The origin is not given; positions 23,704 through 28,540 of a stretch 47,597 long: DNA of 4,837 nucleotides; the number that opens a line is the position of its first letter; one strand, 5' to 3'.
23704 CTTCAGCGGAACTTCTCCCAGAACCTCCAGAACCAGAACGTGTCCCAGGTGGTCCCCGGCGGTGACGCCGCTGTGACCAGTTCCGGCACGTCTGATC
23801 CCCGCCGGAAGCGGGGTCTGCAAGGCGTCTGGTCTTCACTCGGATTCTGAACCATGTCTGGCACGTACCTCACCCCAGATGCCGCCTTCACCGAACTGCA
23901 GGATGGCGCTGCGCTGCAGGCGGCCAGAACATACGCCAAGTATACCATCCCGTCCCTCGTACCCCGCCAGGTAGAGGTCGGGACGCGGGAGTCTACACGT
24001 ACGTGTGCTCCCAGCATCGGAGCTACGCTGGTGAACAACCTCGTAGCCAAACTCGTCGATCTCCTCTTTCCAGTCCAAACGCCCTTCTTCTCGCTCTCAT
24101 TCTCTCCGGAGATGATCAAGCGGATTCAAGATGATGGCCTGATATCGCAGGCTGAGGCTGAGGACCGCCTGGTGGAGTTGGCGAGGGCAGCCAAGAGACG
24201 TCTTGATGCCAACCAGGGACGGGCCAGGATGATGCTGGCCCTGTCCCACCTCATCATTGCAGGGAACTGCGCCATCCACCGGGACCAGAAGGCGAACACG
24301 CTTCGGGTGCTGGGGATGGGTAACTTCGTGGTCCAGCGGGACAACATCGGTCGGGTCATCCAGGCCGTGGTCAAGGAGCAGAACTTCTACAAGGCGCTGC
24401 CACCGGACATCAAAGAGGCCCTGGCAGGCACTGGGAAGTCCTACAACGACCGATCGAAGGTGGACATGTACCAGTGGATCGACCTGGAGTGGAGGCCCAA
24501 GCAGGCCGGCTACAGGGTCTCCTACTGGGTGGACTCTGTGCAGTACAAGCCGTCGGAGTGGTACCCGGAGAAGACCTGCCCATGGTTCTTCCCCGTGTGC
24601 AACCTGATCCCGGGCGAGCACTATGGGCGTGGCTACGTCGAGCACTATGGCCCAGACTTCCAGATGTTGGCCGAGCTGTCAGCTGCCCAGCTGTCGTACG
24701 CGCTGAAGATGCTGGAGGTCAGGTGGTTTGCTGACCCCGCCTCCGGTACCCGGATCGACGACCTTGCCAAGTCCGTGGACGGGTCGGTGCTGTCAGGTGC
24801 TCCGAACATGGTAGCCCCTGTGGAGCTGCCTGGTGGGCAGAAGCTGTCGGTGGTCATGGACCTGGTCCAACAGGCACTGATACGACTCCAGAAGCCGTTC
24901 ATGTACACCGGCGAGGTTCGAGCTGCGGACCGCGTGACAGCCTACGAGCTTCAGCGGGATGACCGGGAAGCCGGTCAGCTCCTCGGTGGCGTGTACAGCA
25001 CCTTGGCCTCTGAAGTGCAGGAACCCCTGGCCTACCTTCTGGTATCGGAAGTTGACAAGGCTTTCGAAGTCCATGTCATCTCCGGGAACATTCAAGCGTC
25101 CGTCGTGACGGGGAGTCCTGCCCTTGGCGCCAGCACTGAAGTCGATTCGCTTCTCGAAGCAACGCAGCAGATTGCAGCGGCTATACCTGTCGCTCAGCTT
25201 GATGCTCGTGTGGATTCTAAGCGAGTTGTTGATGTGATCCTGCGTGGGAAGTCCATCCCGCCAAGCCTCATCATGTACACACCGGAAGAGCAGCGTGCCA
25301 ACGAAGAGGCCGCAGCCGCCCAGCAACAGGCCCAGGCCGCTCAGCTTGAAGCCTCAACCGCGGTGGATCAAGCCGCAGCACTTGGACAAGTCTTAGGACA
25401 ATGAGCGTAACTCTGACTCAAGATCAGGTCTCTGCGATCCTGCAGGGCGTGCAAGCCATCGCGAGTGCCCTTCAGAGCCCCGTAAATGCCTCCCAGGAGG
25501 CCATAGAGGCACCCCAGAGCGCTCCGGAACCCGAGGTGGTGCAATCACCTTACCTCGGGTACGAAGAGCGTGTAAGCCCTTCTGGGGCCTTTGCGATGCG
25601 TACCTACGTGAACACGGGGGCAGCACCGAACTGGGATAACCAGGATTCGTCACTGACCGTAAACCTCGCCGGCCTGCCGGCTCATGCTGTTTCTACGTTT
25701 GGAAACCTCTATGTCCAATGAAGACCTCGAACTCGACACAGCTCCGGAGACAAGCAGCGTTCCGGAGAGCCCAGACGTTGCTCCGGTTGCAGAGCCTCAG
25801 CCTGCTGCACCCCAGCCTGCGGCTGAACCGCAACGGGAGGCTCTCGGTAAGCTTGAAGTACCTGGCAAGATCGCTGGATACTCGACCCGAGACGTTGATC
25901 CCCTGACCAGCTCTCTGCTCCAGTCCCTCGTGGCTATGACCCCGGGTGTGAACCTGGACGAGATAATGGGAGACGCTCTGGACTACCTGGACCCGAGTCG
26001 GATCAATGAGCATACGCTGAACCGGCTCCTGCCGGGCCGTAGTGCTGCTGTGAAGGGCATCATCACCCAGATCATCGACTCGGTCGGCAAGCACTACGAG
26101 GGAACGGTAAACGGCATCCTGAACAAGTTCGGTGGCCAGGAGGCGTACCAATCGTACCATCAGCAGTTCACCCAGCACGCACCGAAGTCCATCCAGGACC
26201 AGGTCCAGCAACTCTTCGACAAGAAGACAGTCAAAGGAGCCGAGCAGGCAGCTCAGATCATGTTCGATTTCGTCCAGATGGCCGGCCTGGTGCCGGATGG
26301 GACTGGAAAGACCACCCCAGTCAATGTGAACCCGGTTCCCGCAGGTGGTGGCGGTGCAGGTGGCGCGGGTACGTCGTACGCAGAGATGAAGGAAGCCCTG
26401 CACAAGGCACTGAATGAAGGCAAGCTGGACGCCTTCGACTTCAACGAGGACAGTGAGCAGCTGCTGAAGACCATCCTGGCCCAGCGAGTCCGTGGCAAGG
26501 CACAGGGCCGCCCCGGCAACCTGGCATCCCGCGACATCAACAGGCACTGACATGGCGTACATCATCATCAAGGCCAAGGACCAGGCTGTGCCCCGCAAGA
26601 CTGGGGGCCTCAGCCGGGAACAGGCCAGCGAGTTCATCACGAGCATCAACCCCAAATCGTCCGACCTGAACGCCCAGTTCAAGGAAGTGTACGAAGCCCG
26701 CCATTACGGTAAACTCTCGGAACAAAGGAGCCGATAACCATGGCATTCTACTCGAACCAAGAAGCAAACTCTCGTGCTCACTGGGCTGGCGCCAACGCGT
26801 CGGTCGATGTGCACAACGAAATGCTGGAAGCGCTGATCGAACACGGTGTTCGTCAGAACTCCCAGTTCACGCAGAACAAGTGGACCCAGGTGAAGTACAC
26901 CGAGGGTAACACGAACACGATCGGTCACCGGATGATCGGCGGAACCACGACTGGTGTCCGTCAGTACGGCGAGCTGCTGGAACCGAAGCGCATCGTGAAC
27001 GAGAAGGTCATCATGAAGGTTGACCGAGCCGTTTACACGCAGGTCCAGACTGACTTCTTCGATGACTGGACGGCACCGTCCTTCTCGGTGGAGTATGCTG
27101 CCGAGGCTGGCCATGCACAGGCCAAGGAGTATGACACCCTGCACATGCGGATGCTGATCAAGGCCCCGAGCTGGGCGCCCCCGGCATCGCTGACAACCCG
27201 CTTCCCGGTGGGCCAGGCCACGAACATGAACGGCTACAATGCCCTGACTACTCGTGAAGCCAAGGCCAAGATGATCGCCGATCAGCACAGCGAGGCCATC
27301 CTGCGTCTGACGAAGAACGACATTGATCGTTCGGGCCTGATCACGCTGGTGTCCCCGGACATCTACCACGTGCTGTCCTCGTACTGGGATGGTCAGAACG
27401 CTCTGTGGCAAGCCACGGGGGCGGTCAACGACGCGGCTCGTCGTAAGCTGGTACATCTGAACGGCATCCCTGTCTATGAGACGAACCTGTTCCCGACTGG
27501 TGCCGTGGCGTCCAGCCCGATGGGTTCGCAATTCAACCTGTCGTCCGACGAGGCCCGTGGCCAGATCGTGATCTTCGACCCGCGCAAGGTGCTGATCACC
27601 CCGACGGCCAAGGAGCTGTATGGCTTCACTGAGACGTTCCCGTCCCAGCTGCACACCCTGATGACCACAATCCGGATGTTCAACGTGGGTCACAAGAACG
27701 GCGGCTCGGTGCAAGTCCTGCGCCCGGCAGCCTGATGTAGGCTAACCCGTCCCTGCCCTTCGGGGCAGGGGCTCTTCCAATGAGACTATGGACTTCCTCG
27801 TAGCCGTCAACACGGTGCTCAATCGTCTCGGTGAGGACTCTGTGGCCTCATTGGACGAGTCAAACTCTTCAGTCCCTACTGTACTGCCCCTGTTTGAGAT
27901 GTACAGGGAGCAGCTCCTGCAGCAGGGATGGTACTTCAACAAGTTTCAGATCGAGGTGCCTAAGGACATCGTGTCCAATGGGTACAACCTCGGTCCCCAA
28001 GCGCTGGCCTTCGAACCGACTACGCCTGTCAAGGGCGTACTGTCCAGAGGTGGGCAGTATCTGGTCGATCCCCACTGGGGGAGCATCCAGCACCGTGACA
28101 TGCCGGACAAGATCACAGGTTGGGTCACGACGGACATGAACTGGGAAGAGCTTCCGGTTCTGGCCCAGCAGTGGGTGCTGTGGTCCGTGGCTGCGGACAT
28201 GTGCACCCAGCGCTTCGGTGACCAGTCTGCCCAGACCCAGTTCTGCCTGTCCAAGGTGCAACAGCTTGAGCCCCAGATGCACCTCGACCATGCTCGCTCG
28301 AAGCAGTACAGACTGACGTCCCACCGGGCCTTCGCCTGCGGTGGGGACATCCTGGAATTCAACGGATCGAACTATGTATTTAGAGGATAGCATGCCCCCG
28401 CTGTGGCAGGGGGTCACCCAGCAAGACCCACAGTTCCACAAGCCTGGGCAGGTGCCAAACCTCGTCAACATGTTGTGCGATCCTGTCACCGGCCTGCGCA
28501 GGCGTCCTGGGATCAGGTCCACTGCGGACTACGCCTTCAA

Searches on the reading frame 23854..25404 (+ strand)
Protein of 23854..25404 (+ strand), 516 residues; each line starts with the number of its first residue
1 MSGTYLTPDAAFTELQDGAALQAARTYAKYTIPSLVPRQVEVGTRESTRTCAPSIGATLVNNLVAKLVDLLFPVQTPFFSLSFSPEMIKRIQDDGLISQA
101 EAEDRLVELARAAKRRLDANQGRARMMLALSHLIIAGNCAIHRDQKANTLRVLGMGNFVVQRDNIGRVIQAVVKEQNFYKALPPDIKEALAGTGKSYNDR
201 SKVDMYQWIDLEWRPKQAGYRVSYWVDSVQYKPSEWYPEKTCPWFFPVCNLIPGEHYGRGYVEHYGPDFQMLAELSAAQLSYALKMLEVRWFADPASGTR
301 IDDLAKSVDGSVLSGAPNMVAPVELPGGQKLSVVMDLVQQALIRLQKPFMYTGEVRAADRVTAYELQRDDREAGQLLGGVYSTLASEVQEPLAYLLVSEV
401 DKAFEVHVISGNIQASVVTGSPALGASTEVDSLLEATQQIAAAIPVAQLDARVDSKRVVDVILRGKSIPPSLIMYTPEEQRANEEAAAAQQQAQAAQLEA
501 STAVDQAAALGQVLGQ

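Call 51: search_protein_families(library=phrogs, proteins=[window:23854-25404:+], max_evalue=0.001)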
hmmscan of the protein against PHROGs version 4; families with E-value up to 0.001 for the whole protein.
window:23854-25404:+ (516 aa): 3 families
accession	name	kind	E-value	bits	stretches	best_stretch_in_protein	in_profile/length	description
phrog_449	-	connector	3.9e-134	449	1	10-509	10-510/520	head-tail adaptor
phrog_22998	-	connector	5.4e-19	69.4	1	381-506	2-123/127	head-tail connector protein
phrog_332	-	connector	1.1e-18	67.9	1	215-510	234-541/560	head-tail adaptor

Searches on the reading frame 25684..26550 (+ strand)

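Call 51: search_protein_families(library=phrogs, proteins=[window:25684-26550:+], max_evalue=0.001)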
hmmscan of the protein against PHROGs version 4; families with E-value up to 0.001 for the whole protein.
window:25684-26550:+ (288 aa): 1 family
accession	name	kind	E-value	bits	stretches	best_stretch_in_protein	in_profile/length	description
phrog_1018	-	head and packaging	5e-12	47.3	1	18-275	16-279/280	head scaffolding protein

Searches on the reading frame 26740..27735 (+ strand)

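Call 51: search_protein_families(library=phrogs, proteins=[window:26740-27735:+], max_evalue=0.001)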
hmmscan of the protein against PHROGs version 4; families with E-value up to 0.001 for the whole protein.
window:26740-27735:+ (331 aa): 1 family
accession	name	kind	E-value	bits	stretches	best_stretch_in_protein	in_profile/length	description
phrog_267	-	head and packaging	2.9e-38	133.1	1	10-287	29-283/410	major head protein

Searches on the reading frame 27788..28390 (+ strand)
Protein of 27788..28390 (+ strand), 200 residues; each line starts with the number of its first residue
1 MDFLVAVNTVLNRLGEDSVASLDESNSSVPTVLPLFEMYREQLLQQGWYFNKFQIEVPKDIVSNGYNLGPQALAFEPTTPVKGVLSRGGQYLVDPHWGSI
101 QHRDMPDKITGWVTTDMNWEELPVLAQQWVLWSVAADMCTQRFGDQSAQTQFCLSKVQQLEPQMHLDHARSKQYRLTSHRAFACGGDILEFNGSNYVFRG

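Call 51: search_protein_families(library=phrogs, proteins=[window:27788-28390:+], max_evalue=0.001)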
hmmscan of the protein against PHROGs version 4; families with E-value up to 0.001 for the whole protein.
window:27788-28390:+ (200 aa): 1 family
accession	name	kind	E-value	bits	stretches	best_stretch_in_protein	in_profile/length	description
phrog_446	-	tail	3.4e-26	93.2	1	1-183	10-191/213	tail protein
